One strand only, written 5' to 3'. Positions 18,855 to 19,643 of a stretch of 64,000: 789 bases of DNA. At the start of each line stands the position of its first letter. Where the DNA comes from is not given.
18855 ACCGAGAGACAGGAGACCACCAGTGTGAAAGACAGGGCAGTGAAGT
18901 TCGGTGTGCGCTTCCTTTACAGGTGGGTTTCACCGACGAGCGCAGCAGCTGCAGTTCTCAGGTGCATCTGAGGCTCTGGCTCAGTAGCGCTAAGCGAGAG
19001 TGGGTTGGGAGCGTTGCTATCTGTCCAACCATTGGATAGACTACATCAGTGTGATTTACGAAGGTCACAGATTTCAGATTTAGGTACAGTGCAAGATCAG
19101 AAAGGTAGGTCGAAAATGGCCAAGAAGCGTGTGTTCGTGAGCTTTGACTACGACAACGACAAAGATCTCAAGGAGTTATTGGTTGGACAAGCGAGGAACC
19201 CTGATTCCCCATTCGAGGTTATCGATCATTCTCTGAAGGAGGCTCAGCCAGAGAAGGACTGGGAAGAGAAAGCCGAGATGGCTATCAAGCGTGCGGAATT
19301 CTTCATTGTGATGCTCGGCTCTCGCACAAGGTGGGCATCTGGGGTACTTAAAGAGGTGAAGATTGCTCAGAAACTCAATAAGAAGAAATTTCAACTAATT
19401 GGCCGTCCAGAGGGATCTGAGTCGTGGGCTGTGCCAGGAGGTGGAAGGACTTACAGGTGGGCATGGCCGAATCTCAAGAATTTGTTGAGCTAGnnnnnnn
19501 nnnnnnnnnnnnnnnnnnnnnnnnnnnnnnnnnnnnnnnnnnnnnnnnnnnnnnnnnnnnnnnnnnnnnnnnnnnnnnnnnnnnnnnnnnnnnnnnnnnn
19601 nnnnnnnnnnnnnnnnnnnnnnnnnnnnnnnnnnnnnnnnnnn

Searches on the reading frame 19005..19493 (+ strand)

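Call 3: search_protein_families(library=pfam, proteins=[window:19005-19493:+], max_evalue=0.01)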
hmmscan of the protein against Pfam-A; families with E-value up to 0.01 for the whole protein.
window:19005-19493:+ (162 aa): 2 families
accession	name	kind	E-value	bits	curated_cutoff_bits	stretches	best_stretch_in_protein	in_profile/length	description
PF08937.16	ThsB_TIR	-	4.1e-06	27.6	21.2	1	44-127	1-86/100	Thoeris protein ThsB, TIR-like domain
PF13676.11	TIR_2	-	0.0017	19.3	28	1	43-127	1-84/122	TIR domain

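Call 23: search_protein_families(library=ncbifam, proteins=[window:19005-19493:+], max_evalue=0.01)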
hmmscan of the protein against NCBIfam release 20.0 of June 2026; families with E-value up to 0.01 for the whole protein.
window:19005-19493:+ (162 aa): 0 families
